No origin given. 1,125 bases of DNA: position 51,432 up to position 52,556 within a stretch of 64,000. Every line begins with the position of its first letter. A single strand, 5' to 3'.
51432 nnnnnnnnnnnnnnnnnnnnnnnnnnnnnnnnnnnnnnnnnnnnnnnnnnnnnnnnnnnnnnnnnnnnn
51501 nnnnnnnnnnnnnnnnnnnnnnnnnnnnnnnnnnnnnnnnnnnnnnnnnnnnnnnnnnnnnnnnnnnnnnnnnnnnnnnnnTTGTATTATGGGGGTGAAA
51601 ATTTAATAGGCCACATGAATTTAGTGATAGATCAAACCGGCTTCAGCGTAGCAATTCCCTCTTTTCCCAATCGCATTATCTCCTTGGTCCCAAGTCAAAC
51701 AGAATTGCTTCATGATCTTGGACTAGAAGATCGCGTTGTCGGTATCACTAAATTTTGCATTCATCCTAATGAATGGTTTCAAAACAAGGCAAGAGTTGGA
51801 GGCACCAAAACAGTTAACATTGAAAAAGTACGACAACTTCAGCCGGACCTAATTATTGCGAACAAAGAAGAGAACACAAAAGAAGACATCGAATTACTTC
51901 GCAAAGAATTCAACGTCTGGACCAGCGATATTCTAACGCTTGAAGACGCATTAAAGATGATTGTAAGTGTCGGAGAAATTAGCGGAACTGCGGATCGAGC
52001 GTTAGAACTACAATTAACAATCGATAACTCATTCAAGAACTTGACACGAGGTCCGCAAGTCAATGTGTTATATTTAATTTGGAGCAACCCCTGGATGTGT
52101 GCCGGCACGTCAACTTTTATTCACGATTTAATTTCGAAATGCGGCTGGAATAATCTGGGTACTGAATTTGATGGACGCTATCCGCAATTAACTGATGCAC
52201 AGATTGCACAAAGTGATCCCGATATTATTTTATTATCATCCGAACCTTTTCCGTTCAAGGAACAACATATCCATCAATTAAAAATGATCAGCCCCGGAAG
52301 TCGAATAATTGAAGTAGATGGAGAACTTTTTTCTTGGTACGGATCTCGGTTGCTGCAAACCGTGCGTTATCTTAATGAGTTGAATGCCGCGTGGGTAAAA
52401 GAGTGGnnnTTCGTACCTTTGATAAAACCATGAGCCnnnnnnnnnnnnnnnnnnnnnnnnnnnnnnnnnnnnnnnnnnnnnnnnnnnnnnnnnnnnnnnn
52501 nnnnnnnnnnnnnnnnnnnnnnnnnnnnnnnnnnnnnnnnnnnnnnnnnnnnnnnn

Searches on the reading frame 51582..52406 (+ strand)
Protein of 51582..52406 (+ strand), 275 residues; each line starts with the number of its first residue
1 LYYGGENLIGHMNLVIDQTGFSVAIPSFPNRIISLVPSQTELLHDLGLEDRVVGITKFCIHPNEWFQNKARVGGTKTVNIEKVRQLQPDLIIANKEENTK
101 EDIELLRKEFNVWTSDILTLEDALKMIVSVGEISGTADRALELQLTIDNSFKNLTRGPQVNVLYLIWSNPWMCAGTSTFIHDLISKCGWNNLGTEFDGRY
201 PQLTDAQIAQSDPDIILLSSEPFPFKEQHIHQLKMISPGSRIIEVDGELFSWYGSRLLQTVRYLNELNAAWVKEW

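Call 90: search_protein_families(library=pfam, proteins=[window:51582-52406:+], max_evalue=0.00001)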
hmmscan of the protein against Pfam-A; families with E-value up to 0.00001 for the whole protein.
window:51582-52406:+ (275 aa): 1 family
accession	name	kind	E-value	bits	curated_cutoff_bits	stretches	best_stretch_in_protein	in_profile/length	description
PF01497.23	Peripla_BP_2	-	1.4e-21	77.4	27.5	1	32-221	1-200/235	Periplasmic binding protein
